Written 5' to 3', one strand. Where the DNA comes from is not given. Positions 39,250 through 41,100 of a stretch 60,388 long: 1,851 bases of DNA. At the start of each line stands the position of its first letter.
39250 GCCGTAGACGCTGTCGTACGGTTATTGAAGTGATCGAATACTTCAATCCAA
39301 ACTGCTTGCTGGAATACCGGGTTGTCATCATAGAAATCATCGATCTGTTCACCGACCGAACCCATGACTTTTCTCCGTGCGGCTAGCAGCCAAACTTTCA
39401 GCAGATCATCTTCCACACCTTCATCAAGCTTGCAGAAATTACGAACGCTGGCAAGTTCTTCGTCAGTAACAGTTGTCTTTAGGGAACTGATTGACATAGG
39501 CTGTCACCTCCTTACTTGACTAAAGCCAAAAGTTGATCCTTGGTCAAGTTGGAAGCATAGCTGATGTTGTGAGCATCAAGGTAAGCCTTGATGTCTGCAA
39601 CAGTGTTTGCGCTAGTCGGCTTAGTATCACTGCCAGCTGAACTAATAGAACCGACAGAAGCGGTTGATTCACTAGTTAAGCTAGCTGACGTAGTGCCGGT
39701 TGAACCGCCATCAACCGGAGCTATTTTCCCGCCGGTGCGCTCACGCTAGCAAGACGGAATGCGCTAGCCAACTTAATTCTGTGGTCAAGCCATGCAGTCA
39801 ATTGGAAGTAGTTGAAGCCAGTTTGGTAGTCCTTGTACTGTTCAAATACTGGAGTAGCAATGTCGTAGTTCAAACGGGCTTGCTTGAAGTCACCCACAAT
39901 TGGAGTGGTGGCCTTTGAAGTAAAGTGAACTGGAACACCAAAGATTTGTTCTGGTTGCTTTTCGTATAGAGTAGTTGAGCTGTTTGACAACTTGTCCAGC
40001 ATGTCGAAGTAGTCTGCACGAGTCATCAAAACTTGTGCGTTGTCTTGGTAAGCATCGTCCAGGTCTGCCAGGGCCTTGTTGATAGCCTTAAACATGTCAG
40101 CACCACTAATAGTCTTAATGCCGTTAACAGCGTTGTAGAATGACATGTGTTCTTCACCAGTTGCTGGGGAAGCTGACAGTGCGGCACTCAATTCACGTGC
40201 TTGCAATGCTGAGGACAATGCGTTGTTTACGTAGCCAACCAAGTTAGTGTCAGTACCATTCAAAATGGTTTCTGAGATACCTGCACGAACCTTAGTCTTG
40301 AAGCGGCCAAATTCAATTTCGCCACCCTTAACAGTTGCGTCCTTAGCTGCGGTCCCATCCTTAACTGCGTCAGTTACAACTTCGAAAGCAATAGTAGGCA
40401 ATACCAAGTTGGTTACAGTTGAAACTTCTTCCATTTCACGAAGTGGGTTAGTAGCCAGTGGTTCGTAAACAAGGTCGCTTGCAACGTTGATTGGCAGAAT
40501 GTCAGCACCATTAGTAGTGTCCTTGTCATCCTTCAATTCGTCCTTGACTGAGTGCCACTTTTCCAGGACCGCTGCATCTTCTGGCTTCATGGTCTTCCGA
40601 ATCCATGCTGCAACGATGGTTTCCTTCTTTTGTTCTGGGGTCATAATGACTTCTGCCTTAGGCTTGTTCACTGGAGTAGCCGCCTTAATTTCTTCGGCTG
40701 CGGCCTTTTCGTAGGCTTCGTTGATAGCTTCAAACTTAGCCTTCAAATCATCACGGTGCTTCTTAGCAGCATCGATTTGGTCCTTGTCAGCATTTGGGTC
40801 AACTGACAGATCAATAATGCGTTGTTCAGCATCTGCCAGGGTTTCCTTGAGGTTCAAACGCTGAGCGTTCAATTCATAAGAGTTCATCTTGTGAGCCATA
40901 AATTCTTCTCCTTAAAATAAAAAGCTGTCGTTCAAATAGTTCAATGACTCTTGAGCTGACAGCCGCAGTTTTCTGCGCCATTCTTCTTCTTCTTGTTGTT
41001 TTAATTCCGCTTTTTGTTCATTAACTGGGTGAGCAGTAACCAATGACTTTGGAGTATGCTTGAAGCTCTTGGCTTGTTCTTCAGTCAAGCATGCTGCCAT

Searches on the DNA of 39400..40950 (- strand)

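Call 30: search_dna_similar(query=window:39400-40950:-, collection=phages, mode=distant, max_rows=30)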
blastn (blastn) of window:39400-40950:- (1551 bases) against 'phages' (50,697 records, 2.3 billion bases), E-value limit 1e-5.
Records with a match: 2; places in all: 2; records where one place covers at least 80% of the query: 2.
Best place of each record, by identity: 90-95% 2.
By first word of the organism name: Lactobacillus 2.
By host as written in the record: Lactobacillus delbrueckii subsp. lactis 2.
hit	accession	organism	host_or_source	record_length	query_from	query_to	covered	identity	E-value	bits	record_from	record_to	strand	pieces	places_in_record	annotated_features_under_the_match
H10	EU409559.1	Lactobacillus phage JCL1032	Lactobacillus delbrueckii subsp. lactis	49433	1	1551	100%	93.6%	0e+0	2353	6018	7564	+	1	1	major head protein | hypothetical protein (x2) | putative ClpP protease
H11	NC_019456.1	Lactobacillus phage JCL1032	Lactobacillus delbrueckii subsp. lactis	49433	1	1551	100%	93.6%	0e+0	2353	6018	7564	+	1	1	major capsid protein | hypothetical protein | head-tail connector protein | head maturation protease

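Call 32: get_annotated_region(hit=H10, flank=200)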
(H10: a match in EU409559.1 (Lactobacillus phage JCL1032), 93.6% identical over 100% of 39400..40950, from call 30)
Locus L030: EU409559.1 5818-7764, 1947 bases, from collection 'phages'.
description: Lactobacillus phage JCL1032, complete genome.
organism: Lactobacillus phage JCL1032 (NCBI taxid 37105)
taxonomy: Viruses; Duplodnaviria; Heunggongvirae; Uroviricota; Caudoviricetes
host: Lactobacillus delbrueckii subsp. lactis; source: -; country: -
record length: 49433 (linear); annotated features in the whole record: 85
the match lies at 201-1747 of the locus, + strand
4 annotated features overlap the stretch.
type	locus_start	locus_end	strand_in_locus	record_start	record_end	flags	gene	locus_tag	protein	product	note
CDS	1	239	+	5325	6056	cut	-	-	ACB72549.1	putative ClpP protease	ORF7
CDS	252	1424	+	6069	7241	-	-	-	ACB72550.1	major head protein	ORF8; posttranslational modification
CDS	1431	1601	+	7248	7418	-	-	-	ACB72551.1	hypothetical protein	ORF9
CDS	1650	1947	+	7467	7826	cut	-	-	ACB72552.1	hypothetical protein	ORF10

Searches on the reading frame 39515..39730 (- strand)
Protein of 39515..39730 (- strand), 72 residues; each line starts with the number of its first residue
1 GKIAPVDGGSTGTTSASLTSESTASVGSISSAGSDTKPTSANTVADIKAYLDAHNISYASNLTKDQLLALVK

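Call 79: search_protein_families(library=pfam, proteins=[window:39515-39730:-], max_evalue=1)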
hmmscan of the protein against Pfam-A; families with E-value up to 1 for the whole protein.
seq(72 aa): 2 families
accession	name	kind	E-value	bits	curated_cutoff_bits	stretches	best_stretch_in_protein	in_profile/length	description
PF12949.13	HeH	-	4.5e-07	29.9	28.9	1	43-72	5-34/35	HeH/LEM domain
PF10281.14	Ish1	-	3.7e-05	24.4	26.6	1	46-72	8-35/37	Putative nuclear envelope organisation protein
